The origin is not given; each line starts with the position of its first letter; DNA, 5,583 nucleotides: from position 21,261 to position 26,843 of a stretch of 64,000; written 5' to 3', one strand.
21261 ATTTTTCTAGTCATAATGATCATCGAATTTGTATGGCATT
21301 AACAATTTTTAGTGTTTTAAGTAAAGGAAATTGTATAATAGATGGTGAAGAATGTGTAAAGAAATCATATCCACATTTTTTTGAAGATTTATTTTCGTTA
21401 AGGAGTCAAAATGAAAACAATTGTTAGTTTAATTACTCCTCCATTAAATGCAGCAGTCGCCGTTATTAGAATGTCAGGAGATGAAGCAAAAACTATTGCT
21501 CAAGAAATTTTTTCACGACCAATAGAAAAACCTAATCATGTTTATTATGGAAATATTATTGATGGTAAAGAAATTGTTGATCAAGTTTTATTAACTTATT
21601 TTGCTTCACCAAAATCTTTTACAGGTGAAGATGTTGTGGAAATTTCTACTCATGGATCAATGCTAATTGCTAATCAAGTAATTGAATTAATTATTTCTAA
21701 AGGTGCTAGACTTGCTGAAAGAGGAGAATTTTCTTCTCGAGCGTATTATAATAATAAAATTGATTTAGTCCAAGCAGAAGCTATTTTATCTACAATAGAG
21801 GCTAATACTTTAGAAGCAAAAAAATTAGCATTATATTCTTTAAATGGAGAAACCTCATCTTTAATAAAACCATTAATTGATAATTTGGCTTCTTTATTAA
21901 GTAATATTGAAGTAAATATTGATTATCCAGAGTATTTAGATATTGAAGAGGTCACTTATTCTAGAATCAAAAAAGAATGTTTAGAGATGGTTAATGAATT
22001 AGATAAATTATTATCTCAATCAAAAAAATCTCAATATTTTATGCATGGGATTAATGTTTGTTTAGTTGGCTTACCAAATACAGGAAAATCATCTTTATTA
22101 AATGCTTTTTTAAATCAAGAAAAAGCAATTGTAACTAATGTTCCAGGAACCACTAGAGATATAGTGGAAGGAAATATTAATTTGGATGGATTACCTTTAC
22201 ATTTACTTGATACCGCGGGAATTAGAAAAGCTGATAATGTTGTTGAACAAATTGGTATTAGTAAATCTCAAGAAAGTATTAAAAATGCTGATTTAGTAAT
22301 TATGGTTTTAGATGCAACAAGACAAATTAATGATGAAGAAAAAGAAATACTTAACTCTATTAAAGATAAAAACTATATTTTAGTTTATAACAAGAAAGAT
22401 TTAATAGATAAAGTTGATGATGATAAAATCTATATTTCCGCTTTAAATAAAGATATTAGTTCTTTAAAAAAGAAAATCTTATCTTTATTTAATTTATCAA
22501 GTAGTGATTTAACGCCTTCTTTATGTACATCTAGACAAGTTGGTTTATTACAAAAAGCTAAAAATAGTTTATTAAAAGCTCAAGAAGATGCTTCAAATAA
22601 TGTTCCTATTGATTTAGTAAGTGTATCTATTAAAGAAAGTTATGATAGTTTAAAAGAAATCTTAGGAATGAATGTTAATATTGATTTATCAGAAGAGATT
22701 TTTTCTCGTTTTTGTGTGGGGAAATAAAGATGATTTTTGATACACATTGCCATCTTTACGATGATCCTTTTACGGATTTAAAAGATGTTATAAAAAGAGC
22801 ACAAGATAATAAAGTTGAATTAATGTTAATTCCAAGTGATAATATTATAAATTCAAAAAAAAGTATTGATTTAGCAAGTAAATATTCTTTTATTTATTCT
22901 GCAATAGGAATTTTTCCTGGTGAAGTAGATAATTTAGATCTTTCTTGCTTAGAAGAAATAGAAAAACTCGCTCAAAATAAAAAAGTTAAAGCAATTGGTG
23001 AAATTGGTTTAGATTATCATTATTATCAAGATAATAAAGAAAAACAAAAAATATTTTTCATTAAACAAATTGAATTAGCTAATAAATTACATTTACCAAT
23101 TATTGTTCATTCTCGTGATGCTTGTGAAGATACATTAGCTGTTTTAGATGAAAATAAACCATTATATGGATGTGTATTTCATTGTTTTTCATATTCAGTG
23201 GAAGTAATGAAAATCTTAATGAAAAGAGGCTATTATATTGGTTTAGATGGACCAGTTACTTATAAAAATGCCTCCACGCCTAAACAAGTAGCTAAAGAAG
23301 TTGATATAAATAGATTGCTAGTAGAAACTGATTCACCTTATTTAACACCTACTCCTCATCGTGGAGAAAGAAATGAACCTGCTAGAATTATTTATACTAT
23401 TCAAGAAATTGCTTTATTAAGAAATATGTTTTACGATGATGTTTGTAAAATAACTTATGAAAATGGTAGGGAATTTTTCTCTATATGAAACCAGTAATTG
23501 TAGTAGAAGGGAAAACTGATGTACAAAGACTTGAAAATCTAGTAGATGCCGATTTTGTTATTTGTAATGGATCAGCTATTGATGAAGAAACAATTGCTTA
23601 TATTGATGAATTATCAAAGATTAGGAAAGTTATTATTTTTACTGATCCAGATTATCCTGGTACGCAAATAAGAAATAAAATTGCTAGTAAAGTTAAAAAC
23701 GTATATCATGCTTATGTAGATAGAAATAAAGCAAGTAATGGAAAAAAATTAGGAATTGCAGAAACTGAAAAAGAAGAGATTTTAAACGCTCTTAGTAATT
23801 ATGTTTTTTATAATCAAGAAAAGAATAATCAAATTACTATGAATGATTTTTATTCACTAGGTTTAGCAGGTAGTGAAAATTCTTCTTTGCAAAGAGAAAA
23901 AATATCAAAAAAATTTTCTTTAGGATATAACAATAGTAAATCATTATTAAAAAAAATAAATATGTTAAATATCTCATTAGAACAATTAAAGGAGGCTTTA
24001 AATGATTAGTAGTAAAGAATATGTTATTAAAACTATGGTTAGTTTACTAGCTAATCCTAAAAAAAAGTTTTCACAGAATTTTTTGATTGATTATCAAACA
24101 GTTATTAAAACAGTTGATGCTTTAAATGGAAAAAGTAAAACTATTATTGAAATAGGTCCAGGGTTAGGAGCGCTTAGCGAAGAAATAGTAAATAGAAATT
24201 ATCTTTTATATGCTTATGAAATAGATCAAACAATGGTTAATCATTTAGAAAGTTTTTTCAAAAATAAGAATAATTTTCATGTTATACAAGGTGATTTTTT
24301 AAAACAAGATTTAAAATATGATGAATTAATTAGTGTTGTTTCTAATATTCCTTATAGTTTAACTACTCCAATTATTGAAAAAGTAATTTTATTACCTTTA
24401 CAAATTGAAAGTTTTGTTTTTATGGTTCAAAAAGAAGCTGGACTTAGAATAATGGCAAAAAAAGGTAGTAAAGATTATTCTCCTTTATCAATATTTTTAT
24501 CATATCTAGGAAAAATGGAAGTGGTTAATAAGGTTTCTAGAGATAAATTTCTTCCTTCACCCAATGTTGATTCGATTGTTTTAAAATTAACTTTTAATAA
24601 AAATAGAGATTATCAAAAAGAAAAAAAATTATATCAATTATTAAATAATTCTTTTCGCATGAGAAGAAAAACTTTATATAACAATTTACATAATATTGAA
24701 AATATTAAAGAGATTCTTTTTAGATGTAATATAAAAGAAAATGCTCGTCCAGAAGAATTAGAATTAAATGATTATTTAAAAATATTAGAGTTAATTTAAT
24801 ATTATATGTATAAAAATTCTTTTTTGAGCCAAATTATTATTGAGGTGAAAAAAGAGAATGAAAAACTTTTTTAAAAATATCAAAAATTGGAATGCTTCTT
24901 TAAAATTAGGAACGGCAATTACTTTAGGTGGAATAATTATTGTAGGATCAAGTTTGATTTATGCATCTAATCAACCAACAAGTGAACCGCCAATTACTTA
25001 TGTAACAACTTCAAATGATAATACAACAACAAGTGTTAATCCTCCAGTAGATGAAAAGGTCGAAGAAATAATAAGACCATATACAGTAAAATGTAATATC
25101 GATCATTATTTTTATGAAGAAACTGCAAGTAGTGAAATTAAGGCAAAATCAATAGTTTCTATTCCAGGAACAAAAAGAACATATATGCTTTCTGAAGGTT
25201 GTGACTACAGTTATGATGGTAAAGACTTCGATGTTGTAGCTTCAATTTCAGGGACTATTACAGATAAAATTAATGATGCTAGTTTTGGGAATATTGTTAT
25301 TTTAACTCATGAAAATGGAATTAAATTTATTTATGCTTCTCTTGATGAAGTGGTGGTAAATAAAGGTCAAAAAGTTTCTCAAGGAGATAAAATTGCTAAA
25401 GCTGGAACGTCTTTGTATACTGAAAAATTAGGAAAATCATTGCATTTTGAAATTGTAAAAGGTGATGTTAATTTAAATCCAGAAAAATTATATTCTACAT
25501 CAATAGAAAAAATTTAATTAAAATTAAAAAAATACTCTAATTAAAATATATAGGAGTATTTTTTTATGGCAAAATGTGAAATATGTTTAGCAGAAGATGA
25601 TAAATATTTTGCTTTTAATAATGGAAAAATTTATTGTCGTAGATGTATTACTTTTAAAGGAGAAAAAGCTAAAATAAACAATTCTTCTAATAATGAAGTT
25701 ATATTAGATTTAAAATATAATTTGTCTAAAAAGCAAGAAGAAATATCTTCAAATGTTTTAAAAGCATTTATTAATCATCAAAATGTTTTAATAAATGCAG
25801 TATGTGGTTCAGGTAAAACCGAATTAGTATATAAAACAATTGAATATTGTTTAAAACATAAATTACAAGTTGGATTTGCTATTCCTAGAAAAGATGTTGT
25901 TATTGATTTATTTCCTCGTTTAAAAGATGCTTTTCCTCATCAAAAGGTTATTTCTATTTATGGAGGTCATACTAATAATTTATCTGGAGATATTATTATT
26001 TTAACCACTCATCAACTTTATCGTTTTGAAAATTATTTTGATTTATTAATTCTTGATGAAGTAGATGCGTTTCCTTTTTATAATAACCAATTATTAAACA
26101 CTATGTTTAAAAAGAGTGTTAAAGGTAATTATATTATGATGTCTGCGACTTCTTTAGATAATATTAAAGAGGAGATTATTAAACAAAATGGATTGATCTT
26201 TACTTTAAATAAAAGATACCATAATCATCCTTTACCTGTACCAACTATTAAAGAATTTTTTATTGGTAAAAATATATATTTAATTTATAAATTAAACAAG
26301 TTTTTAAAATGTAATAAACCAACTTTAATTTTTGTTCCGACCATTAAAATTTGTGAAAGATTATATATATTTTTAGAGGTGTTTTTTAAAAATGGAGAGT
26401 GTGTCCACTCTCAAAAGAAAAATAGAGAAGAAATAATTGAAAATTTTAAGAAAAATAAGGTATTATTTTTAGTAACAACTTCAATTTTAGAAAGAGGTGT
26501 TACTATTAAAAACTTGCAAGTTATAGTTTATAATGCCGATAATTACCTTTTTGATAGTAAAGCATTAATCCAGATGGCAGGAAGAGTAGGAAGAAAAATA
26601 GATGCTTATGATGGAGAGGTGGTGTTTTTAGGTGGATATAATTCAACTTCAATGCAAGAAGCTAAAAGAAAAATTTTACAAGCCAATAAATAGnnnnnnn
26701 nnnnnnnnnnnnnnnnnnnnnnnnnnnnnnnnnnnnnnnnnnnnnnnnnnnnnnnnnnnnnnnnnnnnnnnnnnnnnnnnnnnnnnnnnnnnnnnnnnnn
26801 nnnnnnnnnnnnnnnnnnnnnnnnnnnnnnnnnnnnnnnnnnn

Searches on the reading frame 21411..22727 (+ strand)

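Call 77: search_protein_families(library=pfam, proteins=[window:21411-22727:+], max_evalue=0.00001)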
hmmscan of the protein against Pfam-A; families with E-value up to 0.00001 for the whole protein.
window:21411-22727:+ (438 aa): 4 families
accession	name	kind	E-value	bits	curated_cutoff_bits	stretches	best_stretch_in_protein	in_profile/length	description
PF12631.12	MnmE_helical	-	1.1e-43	150.3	40.1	1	119-435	1-211/211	MnmE helical domain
PF10396.14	TrmE_N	-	2.2e-38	131.5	29.8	1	3-116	1-117/117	GTP-binding protein TrmE N-terminus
PF01926.29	MMR_HSR1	-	8.9e-29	100.3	21.9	1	215-328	1-113/113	50S ribosome-binding GTPase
PF02421.24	FeoB_N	-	3.3e-11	43.4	27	1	215-304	2-90/156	Ferrous iron transport protein B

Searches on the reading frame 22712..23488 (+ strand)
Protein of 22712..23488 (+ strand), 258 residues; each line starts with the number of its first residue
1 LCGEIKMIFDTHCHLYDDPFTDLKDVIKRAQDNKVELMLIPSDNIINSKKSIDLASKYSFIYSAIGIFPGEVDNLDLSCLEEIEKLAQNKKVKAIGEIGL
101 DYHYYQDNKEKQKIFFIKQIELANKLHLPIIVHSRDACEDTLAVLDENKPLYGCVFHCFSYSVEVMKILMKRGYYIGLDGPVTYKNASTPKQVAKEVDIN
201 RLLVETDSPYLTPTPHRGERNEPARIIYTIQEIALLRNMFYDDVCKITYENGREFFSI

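Call 77: search_protein_families(library=pfam, proteins=[window:22712-23488:+], max_evalue=0.00001)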
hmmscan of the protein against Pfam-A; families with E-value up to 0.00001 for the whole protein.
window:22712-23488:+ (258 aa): 1 family
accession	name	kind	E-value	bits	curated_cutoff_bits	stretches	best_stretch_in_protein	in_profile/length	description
PF01026.27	TatD_DNase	-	3.1e-78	263.1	27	1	9-257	1-253/253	TatD related DNase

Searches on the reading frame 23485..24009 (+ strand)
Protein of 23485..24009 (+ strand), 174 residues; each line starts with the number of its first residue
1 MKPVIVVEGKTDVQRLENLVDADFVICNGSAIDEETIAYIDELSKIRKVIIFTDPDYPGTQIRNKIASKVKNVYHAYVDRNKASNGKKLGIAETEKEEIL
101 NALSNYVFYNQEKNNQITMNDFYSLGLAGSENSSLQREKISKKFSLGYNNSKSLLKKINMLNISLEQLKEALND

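Call 78: search_protein_families(library=pfam, proteins=[window:23485-24009:+], max_evalue=0.00001)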
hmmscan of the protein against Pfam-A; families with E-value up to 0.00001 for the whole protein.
window:23485-24009:+ (174 aa): 3 families
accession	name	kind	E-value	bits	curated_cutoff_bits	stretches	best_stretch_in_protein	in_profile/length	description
PF13331.11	DUF4093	-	1.3e-21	77.4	25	1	88-172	1-86/86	Domain of unknown function (DUF4093)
PF01751.28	Toprim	-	1.6e-11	44.6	23.1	1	4-78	2-93/96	Toprim domain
PF13662.12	Toprim_4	-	9.1e-09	35.9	25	1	4-71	3-75/85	Toprim domain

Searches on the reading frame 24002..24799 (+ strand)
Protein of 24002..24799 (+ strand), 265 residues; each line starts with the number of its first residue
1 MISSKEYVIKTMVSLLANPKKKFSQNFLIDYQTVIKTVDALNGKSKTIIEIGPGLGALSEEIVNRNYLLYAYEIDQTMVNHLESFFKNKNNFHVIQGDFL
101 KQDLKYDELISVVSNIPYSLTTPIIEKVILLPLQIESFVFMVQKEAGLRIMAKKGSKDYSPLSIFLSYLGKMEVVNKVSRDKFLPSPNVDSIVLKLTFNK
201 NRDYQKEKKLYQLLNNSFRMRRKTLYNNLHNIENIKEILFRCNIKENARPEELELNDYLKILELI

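Call 78: search_protein_families(library=pfam, proteins=[window:24002-24799:+], max_evalue=0.00001)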
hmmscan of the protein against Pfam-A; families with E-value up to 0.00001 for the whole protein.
window:24002-24799:+ (265 aa): 1 family
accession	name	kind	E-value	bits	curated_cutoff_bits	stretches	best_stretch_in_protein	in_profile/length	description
PF00398.26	RrnaAD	-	8.4e-47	159.9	24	1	19-264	4-260/263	Ribosomal RNA adenine dimethylase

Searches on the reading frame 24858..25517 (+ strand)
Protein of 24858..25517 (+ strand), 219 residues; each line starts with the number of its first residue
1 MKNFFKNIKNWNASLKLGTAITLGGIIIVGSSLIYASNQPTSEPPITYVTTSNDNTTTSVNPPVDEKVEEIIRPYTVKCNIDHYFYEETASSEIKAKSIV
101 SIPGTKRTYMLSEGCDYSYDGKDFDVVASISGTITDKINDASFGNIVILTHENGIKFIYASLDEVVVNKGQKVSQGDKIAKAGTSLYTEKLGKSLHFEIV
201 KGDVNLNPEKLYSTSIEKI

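Call 78: search_protein_families(library=pfam, proteins=[window:24858-25517:+], max_evalue=0.00001)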
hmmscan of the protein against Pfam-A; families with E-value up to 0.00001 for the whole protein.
window:24858-25517:+ (219 aa): 1 family
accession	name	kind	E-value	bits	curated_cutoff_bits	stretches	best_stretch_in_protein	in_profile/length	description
PF01551.29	Peptidase_M23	-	5.6e-19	68.6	28.7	1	113-208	4-96/96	Peptidase family M23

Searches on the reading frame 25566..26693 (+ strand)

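Call 78: search_protein_families(library=pfam, proteins=[window:25566-26693:+], max_evalue=0.00001)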
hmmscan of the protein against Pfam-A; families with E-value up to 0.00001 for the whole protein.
window:25566-26693:+ (375 aa): 3 families
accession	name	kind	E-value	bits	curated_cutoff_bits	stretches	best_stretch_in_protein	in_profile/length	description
PF00271.37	Helicase_C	-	2.7e-16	60.2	23.5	1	245-343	8-108/110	Helicase conserved C-terminal domain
PF04851.21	ResIII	-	4.9e-15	56.3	22.5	1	51-183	2-152/164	Type III restriction enzyme, res subunit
PF00270.35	DEAD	-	5.7e-14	52.6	26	1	60-200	3-164/167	DEAD/DEAH box helicase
